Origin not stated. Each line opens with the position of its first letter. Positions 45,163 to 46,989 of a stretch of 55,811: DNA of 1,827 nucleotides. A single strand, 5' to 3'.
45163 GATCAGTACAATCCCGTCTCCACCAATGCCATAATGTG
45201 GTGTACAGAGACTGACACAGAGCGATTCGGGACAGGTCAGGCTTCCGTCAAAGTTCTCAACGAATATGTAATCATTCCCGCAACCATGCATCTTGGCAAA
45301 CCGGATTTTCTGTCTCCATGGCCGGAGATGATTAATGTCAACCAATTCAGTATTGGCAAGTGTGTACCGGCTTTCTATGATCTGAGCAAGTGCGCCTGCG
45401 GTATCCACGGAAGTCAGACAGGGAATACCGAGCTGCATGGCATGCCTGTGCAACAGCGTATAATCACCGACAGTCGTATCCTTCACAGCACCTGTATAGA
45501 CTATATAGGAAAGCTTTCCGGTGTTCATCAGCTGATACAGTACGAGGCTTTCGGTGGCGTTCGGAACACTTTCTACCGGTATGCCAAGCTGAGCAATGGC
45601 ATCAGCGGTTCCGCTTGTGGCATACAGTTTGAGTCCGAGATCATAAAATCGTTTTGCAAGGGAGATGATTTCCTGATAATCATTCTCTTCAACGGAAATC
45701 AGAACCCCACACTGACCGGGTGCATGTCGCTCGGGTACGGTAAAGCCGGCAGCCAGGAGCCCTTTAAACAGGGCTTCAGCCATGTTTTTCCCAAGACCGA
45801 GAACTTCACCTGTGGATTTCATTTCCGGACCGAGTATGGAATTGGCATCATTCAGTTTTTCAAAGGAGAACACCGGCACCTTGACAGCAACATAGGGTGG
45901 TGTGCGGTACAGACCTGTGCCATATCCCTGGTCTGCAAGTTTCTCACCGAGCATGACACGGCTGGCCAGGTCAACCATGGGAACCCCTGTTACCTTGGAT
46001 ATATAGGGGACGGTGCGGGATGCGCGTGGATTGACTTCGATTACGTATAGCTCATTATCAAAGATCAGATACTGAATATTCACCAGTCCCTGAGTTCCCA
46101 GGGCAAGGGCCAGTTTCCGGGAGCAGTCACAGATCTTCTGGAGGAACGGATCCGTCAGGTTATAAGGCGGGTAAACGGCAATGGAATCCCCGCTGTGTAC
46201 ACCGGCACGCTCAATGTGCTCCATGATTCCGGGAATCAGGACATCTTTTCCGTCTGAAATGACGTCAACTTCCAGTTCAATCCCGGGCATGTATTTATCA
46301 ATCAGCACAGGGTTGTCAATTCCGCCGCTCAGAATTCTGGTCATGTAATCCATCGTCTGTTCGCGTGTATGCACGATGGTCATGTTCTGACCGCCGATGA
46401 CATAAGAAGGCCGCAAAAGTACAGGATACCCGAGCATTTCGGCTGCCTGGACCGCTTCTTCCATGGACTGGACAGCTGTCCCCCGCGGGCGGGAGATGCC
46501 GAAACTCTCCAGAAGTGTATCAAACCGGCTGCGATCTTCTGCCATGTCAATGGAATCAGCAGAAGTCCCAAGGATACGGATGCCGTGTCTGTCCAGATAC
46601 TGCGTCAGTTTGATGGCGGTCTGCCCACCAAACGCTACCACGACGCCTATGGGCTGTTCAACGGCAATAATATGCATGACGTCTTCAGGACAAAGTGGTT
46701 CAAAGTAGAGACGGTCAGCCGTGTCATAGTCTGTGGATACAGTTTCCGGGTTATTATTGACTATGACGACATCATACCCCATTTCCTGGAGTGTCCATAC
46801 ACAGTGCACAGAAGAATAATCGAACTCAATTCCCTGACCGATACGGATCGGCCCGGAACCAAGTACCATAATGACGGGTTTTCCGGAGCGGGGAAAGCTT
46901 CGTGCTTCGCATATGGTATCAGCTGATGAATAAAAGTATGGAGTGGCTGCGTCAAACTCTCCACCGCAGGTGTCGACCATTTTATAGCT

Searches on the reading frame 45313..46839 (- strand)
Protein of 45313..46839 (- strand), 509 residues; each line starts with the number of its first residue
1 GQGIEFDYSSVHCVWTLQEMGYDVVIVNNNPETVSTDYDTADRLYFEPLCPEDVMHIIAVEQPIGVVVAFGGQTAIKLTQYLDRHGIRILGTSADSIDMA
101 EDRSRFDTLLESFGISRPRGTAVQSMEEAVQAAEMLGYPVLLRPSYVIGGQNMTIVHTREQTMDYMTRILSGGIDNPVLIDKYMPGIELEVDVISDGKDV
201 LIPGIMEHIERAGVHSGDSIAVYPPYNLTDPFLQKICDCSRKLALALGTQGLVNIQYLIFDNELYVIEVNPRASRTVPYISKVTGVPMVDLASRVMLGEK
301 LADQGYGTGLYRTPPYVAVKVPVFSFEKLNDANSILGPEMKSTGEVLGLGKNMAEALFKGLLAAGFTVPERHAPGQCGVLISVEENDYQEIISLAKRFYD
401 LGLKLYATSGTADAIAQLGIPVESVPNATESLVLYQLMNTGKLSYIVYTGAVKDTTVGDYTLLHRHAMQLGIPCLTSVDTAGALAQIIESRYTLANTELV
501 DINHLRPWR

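Call 67: search_solved_structures(query=window:45313-46839:-, show_alignments=1, max_evalue=1e-20)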
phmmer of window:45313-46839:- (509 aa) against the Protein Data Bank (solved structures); distinct sequences matched with E-value up to 1e-20: 5.
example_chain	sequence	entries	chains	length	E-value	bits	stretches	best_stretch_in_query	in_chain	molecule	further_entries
1bxr_A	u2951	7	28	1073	2.2e-188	630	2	1-487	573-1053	CARBAMOYL-PHOSPHATE SYNTHASE | CARBAMOYL PHOSPHATE SYNTHETASE: LARGE SUBUNIT | CARBAMOYL PHOSPHATE SYNTHETASE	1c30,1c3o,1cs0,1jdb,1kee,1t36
1ce8_A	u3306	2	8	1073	1.1e-187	627.8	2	1-487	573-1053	PROTEIN (CARBAMOYL-PHOSPHATE SYNTHASE) | carbamoyl phosphate synthetase large chain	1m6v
1a9x_A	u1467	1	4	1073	1.4e-186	624.1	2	1-487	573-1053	CARBAMOYL PHOSPHATE SYNTHETASE (LARGE CHAIN)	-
5dot_A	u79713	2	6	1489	8.1e-149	499.5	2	1-490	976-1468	Carbamoyl-phosphate synthase [ammonia], mitochondrial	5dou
6uel_A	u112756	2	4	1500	8.1e-149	499.5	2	1-490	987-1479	Carbamoyl-phosphate synthase [ammonia], mitochondrial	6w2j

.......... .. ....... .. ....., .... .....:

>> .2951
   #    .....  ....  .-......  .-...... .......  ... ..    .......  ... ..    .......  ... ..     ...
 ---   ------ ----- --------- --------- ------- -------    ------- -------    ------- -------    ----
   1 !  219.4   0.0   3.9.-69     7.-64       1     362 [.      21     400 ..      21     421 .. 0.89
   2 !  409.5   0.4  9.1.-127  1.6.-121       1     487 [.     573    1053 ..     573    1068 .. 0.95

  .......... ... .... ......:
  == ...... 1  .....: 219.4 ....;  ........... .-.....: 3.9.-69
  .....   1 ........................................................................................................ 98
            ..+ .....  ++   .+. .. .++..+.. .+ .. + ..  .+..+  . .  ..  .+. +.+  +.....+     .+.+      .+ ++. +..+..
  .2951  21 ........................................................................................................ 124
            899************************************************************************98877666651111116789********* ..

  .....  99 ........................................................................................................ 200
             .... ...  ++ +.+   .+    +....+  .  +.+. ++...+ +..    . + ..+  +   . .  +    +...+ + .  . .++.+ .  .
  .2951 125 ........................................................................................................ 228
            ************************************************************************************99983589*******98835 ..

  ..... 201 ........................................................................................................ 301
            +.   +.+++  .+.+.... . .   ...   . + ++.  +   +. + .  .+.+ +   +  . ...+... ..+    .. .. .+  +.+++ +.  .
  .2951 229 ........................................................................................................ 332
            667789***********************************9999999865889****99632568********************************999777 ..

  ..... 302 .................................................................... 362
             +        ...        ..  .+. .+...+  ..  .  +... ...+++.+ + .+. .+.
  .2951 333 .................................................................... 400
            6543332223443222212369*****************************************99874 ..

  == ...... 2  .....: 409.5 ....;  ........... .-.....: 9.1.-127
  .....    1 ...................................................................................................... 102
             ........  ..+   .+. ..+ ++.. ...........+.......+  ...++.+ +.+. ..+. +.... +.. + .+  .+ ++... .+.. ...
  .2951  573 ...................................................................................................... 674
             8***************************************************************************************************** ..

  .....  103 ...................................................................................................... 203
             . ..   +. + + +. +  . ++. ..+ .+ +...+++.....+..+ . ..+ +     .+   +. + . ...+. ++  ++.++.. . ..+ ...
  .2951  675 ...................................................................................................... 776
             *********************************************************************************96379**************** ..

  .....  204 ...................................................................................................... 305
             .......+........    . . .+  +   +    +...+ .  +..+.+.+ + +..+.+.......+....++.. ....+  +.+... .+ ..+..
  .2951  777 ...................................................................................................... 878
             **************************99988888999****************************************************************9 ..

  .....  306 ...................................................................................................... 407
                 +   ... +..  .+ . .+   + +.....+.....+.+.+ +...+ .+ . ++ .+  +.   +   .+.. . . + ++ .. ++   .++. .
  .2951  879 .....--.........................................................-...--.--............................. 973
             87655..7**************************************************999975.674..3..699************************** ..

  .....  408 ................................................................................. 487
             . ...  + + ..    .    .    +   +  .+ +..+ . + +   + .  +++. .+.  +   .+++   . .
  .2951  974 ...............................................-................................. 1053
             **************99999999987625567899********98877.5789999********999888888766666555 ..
